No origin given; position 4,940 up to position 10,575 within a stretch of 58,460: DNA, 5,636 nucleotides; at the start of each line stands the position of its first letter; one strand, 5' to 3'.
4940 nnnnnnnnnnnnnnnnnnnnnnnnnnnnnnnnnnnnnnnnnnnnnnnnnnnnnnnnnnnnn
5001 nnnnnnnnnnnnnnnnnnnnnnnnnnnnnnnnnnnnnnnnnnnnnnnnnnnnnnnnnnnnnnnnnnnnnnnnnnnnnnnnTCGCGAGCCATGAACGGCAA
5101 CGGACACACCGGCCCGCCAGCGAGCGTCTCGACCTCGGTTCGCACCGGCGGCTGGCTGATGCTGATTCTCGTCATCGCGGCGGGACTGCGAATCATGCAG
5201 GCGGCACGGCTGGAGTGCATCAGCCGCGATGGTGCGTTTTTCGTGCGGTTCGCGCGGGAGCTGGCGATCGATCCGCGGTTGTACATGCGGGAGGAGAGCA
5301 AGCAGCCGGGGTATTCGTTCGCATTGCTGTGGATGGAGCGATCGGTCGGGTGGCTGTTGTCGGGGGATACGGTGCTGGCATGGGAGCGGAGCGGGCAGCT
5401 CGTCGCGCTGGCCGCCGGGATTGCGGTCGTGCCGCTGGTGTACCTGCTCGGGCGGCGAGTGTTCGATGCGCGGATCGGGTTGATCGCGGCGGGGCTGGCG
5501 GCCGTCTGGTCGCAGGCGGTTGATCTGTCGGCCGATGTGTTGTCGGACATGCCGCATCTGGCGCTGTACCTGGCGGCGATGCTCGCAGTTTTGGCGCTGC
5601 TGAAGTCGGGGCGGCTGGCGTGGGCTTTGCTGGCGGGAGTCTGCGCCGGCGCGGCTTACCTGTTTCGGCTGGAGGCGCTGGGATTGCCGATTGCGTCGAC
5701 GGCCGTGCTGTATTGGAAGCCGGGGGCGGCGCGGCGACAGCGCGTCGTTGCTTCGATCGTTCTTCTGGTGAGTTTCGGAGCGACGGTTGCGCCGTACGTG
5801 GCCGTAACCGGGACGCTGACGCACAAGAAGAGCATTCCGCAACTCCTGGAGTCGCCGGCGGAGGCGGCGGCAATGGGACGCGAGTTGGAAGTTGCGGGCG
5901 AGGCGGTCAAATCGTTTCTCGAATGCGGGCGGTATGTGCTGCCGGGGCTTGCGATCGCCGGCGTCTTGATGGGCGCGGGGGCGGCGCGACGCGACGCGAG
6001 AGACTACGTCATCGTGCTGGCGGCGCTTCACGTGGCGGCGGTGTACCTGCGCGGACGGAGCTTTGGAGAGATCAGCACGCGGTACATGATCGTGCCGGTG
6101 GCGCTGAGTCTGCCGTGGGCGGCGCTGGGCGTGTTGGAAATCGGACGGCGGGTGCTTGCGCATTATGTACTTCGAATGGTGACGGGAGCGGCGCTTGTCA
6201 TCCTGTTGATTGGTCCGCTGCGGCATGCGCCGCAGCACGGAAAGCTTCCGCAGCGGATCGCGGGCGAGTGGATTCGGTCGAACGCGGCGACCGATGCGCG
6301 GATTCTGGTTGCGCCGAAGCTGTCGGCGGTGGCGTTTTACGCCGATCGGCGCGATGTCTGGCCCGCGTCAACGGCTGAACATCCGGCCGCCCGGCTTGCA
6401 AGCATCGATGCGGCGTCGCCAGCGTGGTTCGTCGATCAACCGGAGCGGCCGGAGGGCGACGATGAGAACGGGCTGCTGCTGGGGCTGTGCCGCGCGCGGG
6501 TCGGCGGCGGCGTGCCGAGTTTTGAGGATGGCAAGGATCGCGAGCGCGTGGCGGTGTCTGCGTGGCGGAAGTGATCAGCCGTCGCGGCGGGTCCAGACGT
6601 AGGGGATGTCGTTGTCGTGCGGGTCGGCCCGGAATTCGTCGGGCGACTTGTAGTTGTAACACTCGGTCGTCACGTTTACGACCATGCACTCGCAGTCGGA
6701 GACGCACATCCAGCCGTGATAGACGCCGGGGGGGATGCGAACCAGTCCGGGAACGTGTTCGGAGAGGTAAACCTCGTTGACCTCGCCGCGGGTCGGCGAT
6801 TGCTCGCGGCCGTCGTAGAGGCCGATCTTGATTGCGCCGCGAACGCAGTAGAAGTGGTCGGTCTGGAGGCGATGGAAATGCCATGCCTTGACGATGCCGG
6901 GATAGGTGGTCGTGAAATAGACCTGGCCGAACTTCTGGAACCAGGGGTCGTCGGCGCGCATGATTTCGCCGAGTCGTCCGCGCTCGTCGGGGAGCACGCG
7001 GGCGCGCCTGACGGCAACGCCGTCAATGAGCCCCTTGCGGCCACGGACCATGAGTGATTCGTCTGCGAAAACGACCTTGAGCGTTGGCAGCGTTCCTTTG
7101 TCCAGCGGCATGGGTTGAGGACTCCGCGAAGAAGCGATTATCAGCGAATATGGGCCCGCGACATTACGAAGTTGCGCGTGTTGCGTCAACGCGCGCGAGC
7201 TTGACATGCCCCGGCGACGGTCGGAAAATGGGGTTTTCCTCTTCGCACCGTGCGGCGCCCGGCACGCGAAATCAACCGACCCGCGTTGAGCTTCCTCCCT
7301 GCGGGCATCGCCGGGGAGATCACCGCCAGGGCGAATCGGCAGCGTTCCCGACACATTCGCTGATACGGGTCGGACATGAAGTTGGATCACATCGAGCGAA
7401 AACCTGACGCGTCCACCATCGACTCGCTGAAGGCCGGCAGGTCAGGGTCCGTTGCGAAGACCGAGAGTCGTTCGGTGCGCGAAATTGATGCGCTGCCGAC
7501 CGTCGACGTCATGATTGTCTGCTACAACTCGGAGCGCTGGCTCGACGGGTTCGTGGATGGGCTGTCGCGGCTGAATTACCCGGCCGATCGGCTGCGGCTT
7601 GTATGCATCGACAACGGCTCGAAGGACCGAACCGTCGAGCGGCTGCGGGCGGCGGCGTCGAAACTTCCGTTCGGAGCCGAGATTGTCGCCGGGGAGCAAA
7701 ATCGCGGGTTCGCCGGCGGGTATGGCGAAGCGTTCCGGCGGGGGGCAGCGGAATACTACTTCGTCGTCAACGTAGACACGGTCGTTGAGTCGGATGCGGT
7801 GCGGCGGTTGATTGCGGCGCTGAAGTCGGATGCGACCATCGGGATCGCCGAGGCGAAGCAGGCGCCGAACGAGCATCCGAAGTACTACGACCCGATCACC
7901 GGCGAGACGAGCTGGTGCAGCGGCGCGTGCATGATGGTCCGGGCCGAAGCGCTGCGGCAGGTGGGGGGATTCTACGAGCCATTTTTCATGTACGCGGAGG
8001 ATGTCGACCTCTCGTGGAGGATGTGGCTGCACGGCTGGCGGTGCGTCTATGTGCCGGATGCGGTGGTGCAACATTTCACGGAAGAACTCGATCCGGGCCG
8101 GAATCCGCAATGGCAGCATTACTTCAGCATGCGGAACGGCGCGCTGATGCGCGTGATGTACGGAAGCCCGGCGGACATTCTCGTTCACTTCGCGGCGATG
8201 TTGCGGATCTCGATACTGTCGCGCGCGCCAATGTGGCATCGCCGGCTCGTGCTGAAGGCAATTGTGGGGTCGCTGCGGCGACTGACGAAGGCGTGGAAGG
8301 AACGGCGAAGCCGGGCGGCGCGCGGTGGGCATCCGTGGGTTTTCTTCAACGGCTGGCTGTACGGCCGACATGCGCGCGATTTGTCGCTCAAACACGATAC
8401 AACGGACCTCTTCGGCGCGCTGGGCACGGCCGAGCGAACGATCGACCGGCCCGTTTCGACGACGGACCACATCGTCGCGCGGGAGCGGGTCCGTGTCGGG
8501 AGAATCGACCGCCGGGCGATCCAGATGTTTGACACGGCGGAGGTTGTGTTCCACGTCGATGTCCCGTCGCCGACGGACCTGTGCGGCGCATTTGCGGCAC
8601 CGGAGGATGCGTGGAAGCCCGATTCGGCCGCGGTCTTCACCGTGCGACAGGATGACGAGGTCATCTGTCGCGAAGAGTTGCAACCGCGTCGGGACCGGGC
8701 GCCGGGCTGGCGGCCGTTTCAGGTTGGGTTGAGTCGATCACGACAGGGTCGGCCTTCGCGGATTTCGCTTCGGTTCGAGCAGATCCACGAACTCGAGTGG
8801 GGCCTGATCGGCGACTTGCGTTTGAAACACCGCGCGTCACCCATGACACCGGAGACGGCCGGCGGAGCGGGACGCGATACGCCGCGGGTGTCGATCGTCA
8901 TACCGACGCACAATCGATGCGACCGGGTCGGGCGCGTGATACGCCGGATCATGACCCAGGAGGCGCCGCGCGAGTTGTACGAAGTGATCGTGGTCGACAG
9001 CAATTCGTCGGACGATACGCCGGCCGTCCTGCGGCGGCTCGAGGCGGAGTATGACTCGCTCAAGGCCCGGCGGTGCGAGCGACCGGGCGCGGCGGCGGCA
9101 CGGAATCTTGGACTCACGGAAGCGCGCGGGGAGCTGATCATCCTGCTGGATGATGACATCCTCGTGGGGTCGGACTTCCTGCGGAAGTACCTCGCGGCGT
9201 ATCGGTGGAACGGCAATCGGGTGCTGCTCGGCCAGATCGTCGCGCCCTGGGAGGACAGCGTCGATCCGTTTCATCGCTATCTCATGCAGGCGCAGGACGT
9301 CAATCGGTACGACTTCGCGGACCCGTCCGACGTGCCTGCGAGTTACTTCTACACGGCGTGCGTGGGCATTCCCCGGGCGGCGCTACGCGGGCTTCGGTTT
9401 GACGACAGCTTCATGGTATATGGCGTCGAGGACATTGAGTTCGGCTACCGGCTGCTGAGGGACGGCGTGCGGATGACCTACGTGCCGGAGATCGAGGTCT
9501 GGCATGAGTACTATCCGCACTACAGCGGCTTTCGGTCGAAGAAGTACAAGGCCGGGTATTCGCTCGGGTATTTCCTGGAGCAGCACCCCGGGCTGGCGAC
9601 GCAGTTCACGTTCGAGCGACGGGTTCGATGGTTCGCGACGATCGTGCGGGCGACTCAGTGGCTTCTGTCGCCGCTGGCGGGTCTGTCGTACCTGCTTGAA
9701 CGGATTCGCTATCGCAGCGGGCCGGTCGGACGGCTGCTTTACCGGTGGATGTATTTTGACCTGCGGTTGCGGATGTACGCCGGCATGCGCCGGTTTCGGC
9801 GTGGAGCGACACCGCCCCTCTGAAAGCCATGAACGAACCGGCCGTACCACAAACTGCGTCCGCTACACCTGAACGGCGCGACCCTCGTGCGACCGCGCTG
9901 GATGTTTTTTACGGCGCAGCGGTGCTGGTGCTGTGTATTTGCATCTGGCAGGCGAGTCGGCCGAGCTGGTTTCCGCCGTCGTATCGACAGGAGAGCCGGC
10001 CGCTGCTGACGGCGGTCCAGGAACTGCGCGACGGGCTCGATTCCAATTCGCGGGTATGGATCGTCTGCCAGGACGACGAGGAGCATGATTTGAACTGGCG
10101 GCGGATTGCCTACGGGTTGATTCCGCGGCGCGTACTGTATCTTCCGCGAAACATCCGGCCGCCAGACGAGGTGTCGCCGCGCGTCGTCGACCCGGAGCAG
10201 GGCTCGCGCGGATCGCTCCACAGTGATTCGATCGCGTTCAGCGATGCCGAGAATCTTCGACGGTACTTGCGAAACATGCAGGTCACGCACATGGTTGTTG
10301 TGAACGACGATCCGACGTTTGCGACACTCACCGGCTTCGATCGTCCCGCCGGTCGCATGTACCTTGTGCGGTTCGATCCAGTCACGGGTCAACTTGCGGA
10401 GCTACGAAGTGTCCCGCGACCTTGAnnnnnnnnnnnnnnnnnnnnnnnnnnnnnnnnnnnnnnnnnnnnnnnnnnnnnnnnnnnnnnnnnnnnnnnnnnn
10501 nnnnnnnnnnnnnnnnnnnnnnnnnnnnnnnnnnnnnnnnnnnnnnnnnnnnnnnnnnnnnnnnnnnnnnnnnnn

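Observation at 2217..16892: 13-gene envelope-glycan locus mixing an ABC-transporter-dependent pathway with four periplasm-facing GT-C-type enzymes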

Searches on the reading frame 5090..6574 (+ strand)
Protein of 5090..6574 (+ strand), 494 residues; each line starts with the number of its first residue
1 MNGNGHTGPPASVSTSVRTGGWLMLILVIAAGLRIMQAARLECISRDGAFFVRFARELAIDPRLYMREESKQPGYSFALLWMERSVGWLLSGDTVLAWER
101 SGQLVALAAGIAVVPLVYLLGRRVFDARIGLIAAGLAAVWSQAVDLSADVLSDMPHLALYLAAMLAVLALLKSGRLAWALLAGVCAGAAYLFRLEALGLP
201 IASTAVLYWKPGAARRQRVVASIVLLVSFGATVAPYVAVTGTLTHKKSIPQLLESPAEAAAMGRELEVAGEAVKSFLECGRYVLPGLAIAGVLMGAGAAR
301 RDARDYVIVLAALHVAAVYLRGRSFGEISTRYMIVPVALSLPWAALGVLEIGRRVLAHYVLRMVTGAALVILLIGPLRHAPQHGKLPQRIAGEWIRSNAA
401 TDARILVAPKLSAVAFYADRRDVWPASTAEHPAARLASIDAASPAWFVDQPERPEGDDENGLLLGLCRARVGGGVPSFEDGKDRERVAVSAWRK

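Call 3: search_protein_families(library=pfam, proteins=[window:5090-6574:+], max_evalue=0.01)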
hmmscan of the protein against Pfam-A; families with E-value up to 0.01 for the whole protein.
window:5090-6574:+ (494 aa): 2 families
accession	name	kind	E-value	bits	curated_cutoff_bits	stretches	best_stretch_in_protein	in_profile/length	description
PF13231.12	PMT_2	-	1.1e-12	48.9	26.1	1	99-234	21-155/160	Dolichyl-phosphate-mannose-protein mannosyltransferase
PF20604.3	DUF6798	-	0.00033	20.7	26.9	1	391-423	6-38/61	Domain of unknown function (DUF6798)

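Call 8: search_protein_families(library=ncbifam, proteins=[window:5090-6574:+], max_evalue=0.01)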
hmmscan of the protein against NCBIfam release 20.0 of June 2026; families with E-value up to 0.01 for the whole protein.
window:5090-6574:+ (494 aa): 2 families
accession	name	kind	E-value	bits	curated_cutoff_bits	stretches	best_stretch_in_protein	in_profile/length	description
TIGR04154.1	archaeo_STT3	subfamily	0.0011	17.4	450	1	104-144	100-140/831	oligosaccharyl transferase, archaeosortase A system-associated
TIGR03663.1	TIGR03663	subfamily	0.004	16.2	126.25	1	103-192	74-162/435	flippase activity-associated protein Agl23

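Call 26: search_solved_structures(query=window:5090-6574:+, max_evalue=1)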
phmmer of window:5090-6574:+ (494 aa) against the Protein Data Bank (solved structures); distinct sequences matched with E-value up to 1: 0.

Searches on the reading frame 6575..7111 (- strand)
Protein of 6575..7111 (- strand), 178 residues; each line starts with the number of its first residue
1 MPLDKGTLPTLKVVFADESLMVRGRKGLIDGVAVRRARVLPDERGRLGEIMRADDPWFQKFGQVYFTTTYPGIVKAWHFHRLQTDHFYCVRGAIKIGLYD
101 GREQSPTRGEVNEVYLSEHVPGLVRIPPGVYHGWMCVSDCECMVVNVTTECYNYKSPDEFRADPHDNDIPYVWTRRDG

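Call 44: search_protein_families(library=ncbifam, proteins=[window:6575-7111:-], max_evalue=0.001)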
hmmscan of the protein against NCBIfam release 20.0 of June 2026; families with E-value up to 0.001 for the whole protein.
window:6575-7111:- (178 aa): 3 families
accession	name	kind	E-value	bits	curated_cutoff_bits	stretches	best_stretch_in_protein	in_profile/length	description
TIGR01221.1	rmlC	equivalog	2e-08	34.3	155.75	1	29-156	7-139/176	dTDP-4-dehydrorhamnose 3,5-epimerase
NF047837.1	UDPAcbARedWbcJ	equivalog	3.2e-08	32.9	500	1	42-161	256-365/372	UDP-2-acetamido-2,6-beta-L-arabino-hexul-4-ose reductase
TIGR04366.1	cupin_WbuC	subfamily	0.00012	22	42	1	76-160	48-127/132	WbuC family cupin fold metalloprotein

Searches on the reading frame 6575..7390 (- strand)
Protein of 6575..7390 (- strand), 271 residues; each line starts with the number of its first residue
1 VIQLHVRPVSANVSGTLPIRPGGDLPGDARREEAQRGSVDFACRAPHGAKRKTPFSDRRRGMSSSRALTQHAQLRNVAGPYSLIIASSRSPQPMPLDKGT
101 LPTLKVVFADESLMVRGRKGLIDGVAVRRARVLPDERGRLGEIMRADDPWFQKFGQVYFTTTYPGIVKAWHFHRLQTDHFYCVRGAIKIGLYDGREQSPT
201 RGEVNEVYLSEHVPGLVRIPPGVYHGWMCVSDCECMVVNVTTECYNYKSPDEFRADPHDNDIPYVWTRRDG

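Call 3: search_protein_families(library=pfam, proteins=[window:6575-7390:-], max_evalue=0.01)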
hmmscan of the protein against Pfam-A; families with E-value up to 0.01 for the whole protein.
window:6575-7390:- (271 aa): 3 families
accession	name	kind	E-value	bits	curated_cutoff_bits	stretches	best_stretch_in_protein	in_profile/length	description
PF00908.23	dTDP_sugar_isom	-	1.9e-13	50.9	27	1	122-266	4-152/168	dTDP-4-dehydrorhamnose 3,5-epimerase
PF14667.12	Polysacc_synt_C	-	1.2e-12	48.4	28.7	1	135-253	3-111/111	Polysaccharide biosynthesis C-terminal domain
PF07883.17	Cupin_2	-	0.0077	16.4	27.2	0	164-202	7-43/70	Cupin domain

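Call 8: search_protein_families(library=ncbifam, proteins=[window:6575-7390:-], max_evalue=0.01)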
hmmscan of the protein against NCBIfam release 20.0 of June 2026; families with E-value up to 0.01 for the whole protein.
window:6575-7390:- (271 aa): 3 families
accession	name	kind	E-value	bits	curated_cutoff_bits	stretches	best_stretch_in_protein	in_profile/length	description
TIGR01221.1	rmlC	equivalog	6.5e-08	32.6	155.75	1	122-249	7-139/176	dTDP-4-dehydrorhamnose 3,5-epimerase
NF047837.1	UDPAcbARedWbcJ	equivalog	9.5e-08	31.3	500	1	135-254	256-365/372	UDP-2-acetamido-2,6-beta-L-arabino-hexul-4-ose reductase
TIGR04366.1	cupin_WbuC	subfamily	0.00029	20.7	42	1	169-253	48-127/132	WbuC family cupin fold metalloprotein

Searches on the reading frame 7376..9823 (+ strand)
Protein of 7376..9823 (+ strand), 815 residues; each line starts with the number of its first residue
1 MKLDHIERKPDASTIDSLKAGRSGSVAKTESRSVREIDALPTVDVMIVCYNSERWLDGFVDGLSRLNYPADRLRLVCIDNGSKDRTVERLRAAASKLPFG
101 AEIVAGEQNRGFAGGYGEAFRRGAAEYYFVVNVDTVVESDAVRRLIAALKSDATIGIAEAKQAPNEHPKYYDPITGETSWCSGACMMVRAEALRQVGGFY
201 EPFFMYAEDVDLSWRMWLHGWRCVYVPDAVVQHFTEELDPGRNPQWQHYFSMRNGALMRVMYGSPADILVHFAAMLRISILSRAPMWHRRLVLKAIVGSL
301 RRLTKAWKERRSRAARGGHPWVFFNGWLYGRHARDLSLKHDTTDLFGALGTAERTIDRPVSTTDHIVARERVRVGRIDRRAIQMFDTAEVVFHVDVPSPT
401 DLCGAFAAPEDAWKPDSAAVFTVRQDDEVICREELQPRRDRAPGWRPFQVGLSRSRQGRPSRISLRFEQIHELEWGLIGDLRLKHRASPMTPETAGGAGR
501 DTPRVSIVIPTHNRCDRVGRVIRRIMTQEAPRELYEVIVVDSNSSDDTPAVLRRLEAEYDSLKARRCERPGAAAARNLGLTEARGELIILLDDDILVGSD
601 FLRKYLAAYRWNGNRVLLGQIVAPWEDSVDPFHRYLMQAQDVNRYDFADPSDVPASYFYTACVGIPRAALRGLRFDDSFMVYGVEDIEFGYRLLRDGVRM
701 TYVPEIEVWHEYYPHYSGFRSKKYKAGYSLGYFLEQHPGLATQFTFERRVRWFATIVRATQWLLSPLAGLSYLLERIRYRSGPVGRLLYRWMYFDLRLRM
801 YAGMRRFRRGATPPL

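Call 3: search_protein_families(library=pfam, proteins=[window:7376-9823:+], max_evalue=0.01)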
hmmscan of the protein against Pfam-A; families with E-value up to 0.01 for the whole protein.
window:7376-9823:+ (815 aa): 7 families
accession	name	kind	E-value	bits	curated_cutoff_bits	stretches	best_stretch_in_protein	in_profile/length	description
PF00535.33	Glycos_transf_2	-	1.5e-44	152.4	23.3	2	506-669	1-163/168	Glycosyl transferase family 2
PF13641.12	Glyco_tranf_2_3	-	1.4e-36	127.1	27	3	503-715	1-215/230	Glycosyltransferase like family 2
PF13632.12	Glyco_trans_2_3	-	3e-17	63.5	27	2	178-235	69-125/198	Glycosyl transferase family group 2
PF10111.15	Glyco_tranf_2_2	-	1.3e-12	48.2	27.3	1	506-721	1-230/276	Glycosyltransferase like family 2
PF13506.12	Glyco_transf_21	-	2.3e-10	40.6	21.7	1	154-248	75-168/174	Glycosyl transferase family 21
PF02709.20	Glyco_transf_7C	-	3.2e-06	27.1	23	0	181-227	19-66/78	N-terminal domain of galactosyltransferase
PF11397.14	GlcNAc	-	0.002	18.1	21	1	168-232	206-269/352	Glycosyltransferase (GlcNAc)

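Call 8: search_protein_families(library=ncbifam, proteins=[window:7376-9823:+], max_evalue=0.01)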
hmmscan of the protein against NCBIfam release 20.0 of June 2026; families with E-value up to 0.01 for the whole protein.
window:7376-9823:+ (815 aa): 28 families (the best 25 are shown)
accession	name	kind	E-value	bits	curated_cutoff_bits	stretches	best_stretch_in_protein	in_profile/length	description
NF041875.1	EPS_EpsD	equivalog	2.6e-56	191.4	370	2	505-712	1-208/325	exopolysaccharide biosynthesis glycosyltransferase EpsD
TIGR03965.1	mycofact_glyco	equivalog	7.4e-47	160.3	280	3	500-760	71-332/467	mycofactocin biosynthesis glycosyltransferase MftF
TIGR03937.1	PgaC_IcaA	equivalog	1.4e-36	126.4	422.3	3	30-156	34-157/407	poly-beta-1,6-N-acetyl-D-glucosamine synthase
TIGR03111.1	glyc2_xrt_Gpos1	hypoth_equivalog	1.3e-19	70.4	363.95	2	500-630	46-177/439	TIGR03111 family XrtG-associated glycosyltransferase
NF038302.1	EPS_HpsE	equivalog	3e-19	69.1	300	1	505-604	3-106/307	hormogonium polysaccharide biosynthesis glycosyltransferase HpsE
TIGR04283.1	glyco_like_mftF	equivalog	1.3e-18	67.4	182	2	505-607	1-95/221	TIGR04283 family arsenosugar biosynthesis glycosyltransferase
TIGR04242.1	nodulat_NodC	equivalog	4.1e-18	65.5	550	1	28-231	35-262/395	chitooligosaccharide synthase NodC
NF047683.1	TeichurnBiosyTuaG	equivalog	1.2e-16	61.1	400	1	501-606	4-108/252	teichuronic acid biosynthesis protein TuaG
NF007482.0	PRK10073.1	equivalog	1.6e-16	60.2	423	2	501-600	4-101/334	glycosyltransferase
TIGR03469.1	HpnB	hypoth_equivalog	1.4e-14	53.9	379.25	2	497-603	38-154/386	hopene-associated glycosyltransferase HpnB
NF041865.1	EpsU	equivalog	2.5e-14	53.1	700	1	35-153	33-151/394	exopolysaccharide biosynthesis GT2 family glycosyltransferase EpsU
NF050819.1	PolSacchBiosHfsG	equivalog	1e-13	51.1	500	1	502-694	11-202/302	polysaccharide biosynthesis protein HfsG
NF045692.1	OglycostaseCruG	equivalog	1.3e-13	50.6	600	1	483-557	23-93/386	2'-O-glycosyltransferase CruG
NF010496.0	PRK13915.1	equivalog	5.7e-13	48.6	262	1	502-596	30-128/307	glucosyl-3-phosphoglycerate synthase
NF038299.1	EPS_HpsN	equivalog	1.1e-12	47.6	425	1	503-610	1-107/317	hormogonium polysaccharide biosynthesis glycosyltransferase HpsN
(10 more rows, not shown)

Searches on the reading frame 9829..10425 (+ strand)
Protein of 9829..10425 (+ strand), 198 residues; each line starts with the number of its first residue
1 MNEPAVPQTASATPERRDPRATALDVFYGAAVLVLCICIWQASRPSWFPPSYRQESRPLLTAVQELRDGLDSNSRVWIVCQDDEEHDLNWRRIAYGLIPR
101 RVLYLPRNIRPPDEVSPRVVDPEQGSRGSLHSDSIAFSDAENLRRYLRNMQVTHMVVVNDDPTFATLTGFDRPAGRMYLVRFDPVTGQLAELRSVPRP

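Call 3: search_protein_families(library=pfam, proteins=[window:9829-10425:+], max_evalue=0.01)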
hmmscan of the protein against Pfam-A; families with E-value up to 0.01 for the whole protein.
window:9829-10425:+ (198 aa): 0 families

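Call 8: search_protein_families(library=ncbifam, proteins=[window:9829-10425:+], max_evalue=0.01)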
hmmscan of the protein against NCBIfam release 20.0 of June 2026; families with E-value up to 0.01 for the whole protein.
window:9829-10425:+ (198 aa): 0 families

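Call 66: search_solved_structures(query=A4, max_evalue=10)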
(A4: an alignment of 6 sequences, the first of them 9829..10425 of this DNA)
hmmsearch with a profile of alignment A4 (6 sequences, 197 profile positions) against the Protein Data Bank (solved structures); distinct sequences matched with E-value up to 10: 8.
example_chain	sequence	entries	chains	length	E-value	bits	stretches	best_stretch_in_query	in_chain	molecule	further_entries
9v3s_A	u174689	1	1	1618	0.28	13.7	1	27-77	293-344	Sodium channel protein type 5 subunit alpha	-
8vyj_A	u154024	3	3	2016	0.38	13.3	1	27-77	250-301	Sodium channel protein type 5 subunit alpha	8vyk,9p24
7dtc_A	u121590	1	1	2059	0.39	13.3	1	27-77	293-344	Sodium channel protein type 5 subunit alpha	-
6lqa_B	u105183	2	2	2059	0.39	13.3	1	27-77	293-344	Sodium channel protein type 5 subunit alpha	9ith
7fbs_A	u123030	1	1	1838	1.7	11.2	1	27-77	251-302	Sodium channel protein type 5 subunit alpha,Sodium channel protein type 5 subunit alpha,So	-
6uz0_A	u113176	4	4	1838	1.7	11.2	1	27-77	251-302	Sodium channel protein type 5 subunit alpha,Green fluorescent protein | Sodium channel protein type 5 subunit alpha, Enhanced Green fluorescent protein | Sodium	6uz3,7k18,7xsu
8f6p_A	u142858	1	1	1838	1.7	11.2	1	27-77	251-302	Sodium channel protein type 5 subunit alpha,Green fluorescent protein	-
8t6l_A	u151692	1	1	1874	1.8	11.1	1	27-77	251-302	Sodium channel protein type 5 subunit alpha,Green fluorescent protein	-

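Call 67: search_protein_families(library=pfam, alignment_id=A4, max_evalue=1)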
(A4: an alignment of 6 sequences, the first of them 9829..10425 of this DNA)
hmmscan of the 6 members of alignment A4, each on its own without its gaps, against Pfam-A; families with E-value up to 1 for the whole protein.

A. member 1, window:9829-10425:+ (198 aa): 0 families

B. families by the number of members that match (of 6 scanned): 0 families
